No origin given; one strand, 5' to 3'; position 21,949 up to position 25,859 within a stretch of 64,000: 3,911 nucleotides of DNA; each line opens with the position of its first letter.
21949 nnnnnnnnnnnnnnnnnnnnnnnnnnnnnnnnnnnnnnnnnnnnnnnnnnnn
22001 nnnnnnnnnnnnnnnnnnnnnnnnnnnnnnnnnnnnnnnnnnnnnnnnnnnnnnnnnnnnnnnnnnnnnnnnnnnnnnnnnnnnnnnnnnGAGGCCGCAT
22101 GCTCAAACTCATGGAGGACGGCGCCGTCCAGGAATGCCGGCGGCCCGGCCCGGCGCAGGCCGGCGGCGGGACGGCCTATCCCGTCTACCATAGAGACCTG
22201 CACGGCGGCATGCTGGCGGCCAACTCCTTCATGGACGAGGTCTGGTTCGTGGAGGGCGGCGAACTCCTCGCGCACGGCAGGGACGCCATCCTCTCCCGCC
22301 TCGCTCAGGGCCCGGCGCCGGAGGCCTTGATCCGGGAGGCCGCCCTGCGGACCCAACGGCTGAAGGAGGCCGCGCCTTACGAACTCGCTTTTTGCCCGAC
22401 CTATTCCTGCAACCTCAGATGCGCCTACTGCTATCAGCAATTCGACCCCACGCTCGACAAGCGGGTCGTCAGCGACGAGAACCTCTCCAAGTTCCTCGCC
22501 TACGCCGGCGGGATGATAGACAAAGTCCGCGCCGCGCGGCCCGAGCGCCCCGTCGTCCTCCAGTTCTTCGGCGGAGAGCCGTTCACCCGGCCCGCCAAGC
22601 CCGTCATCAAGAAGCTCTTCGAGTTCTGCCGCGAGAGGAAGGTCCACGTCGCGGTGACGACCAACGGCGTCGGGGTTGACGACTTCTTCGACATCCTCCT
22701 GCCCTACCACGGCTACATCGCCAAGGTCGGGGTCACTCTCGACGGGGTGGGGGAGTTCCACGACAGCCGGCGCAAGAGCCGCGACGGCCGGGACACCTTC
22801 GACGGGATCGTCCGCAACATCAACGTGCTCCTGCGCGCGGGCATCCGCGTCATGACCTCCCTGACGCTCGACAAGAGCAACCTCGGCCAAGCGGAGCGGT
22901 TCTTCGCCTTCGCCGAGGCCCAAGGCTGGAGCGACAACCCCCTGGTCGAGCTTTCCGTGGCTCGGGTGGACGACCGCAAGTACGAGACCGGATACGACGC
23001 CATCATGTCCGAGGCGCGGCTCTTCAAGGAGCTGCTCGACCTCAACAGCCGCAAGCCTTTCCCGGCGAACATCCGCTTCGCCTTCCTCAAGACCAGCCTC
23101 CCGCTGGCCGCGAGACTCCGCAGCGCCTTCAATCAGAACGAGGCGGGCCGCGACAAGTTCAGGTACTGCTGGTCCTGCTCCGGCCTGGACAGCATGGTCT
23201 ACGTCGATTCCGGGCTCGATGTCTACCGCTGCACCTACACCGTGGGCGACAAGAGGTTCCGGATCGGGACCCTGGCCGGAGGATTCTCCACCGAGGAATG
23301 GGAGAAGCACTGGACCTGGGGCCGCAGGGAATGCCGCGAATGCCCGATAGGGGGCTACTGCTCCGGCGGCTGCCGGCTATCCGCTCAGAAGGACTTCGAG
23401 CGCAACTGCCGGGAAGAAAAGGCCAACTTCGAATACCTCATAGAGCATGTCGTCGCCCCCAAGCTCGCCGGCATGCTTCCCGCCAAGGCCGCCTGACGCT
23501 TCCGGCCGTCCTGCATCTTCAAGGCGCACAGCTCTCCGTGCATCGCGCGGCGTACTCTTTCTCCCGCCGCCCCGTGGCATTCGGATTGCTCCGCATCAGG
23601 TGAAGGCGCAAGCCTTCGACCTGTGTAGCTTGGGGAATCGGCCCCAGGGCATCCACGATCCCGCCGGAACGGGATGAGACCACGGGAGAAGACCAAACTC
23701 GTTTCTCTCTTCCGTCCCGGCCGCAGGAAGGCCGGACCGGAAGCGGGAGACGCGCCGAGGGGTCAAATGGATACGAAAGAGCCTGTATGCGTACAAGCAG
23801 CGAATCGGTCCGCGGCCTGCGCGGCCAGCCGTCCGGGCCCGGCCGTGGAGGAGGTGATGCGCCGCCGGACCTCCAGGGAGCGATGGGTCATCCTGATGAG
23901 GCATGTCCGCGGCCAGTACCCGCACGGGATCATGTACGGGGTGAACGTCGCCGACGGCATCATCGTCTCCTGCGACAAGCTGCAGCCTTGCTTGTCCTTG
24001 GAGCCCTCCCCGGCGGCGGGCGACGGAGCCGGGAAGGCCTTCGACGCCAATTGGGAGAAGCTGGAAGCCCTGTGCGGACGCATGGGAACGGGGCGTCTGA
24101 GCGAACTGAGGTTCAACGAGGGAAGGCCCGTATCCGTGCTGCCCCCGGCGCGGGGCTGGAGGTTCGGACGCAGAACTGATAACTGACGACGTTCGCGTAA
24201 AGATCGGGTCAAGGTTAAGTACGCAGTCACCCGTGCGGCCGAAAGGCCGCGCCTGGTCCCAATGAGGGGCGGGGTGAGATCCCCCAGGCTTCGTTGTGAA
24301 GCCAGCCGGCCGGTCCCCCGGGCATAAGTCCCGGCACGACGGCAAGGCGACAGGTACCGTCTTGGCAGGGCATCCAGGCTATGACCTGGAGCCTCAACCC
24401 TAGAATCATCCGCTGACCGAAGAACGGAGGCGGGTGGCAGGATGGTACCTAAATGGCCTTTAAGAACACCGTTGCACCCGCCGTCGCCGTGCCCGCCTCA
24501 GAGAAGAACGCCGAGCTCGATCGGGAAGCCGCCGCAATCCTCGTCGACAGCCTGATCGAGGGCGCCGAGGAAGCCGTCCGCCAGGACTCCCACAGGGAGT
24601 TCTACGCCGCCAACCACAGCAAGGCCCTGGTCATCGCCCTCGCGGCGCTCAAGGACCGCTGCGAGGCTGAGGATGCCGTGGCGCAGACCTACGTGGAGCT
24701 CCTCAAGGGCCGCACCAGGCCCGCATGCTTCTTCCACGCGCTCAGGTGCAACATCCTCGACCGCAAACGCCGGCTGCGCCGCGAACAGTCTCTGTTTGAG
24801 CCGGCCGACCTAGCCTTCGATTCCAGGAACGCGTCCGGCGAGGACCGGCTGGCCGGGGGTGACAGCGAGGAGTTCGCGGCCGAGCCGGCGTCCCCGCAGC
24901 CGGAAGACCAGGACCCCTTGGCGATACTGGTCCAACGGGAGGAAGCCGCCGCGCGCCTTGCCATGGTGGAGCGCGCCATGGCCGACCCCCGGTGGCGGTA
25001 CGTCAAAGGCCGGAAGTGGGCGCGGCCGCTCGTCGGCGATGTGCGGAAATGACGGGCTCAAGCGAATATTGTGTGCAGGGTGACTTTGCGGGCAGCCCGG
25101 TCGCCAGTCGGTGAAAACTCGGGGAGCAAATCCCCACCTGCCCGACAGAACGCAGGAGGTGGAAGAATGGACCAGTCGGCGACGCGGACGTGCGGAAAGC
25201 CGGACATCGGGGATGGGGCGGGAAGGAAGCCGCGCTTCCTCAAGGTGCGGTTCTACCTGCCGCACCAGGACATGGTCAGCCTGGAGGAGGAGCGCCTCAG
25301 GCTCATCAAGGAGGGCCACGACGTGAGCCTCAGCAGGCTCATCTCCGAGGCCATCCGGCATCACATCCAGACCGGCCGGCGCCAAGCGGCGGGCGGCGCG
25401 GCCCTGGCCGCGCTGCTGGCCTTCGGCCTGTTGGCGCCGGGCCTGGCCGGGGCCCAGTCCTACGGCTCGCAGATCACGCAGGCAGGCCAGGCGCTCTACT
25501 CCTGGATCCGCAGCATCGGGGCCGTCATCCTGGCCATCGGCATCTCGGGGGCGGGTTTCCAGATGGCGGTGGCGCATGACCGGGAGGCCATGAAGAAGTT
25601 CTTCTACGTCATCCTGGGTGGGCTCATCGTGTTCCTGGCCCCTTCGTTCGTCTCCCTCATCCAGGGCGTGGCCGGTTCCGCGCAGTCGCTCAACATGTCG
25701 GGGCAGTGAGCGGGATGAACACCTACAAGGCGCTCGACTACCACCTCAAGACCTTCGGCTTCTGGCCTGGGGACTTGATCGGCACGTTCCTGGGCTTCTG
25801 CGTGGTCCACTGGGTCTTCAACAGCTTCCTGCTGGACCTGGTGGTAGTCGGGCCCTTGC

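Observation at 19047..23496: Sigma-54-controlled RiPP-like cluster on the ICE: bEBP, precursor, ABC exporter, RRE-rSAM/SPASM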

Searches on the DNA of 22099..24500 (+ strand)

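Call 59: search_rna_families(sources=[L001, L003, L004, L088, L090, L091, L006, L092], threshold=gathering)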
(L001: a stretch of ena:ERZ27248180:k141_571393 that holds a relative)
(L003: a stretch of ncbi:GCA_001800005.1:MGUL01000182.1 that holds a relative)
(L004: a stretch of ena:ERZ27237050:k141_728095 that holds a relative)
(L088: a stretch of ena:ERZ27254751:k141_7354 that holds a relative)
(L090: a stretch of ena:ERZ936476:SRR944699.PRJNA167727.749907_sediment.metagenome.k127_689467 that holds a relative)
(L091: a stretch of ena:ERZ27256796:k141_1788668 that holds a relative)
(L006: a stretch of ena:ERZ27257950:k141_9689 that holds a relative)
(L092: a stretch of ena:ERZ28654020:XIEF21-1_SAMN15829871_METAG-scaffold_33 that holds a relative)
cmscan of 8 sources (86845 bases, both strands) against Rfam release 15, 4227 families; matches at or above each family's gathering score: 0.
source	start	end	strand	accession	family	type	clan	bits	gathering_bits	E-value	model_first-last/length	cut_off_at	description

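Call 61: search_rna_families(source=window, start=23450, end=24500, threshold=evalue, max_evalue=1, show_alignments=3)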
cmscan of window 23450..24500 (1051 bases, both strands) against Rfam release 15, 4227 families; matches with E-value up to 1: 1.
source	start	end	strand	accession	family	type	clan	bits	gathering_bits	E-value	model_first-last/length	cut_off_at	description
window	23618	23688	+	RF03165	2dG-II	Cis-reg; riboswitch;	CL00123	74.9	60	3e-19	1-71/71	no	2dG-II purine riboswitch aptamer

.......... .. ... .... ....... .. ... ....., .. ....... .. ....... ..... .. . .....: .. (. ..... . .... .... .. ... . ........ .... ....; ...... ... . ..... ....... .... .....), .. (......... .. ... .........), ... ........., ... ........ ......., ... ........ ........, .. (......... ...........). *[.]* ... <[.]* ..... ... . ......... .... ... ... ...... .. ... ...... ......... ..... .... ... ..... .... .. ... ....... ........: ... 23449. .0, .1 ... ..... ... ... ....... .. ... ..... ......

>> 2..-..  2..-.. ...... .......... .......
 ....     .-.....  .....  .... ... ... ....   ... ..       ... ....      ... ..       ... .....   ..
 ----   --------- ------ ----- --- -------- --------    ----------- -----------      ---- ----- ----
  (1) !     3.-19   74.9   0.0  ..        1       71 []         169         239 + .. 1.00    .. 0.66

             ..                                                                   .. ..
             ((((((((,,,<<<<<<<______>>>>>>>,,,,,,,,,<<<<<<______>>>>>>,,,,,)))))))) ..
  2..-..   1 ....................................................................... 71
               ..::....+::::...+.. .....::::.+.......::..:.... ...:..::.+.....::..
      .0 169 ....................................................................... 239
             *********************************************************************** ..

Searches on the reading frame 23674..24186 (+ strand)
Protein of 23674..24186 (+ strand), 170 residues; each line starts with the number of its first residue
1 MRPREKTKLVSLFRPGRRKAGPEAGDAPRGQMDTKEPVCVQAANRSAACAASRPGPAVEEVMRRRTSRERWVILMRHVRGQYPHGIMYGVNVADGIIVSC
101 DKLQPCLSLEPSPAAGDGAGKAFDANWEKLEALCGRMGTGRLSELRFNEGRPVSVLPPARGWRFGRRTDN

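Call 51: search_protein_families(library=pfam, proteins=[window:23674-24186:+], max_evalue=0.01)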
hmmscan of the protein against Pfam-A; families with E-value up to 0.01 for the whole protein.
window:23674-24186:+ (170 aa): 0 families

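Call 95: search_protein_families(library=ncbifam, proteins=[window:23767-24186:+], max_evalue=0.01)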
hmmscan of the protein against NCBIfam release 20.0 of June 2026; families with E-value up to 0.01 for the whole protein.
window:23767-24186:+ (139 aa): 0 families

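Call 96: search_dna_similar(query=window:23767-24186:+, collection=plasmids, mode=protein, max_evalue=0.001, max_rows=10)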
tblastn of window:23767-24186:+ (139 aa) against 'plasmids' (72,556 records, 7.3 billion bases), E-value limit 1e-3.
No match.

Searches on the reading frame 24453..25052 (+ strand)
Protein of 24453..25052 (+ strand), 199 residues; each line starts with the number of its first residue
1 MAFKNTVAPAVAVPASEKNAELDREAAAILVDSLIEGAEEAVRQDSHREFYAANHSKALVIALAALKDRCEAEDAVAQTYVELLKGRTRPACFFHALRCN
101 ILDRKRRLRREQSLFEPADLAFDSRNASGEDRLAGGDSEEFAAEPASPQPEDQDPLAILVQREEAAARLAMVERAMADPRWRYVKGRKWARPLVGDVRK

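Call 51: search_protein_families(library=pfam, proteins=[window:24453-25052:+], max_evalue=0.01)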
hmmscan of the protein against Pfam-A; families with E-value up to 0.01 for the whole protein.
window:24453-25052:+ (199 aa): 0 families

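Call 95: search_protein_families(library=ncbifam, proteins=[window:24453-25052:+], max_evalue=0.01)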
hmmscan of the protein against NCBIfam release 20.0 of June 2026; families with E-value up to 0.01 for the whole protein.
window:24453-25052:+ (199 aa): 2 families
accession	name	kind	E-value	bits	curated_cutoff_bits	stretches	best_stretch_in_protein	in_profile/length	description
NF006550.0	PRK09047.1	equivalog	0.00037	20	173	1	43-152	10-122/194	RNA polymerase sigma factor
NF009167.0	PRK12514.1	equivalog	0.00093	19.1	265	1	44-85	19-60/180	RNA polymerase sigma factor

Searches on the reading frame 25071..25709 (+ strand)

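Call 51: search_protein_families(library=pfam, proteins=[window:25071-25709:+], max_evalue=0.01)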
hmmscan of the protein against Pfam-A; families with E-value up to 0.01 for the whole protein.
window:25071-25709:+ (212 aa): 2 families
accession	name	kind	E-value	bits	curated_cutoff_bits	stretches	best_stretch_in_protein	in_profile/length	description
PF04956.18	TrbC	-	5.3e-11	43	27.9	1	110-197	12-98/98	TrbC/VIRB2 pilin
PF18895.5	T4SS_pilin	-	3.3e-06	27.5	26.6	1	133-197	3-71/71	Type IV secretion system pilin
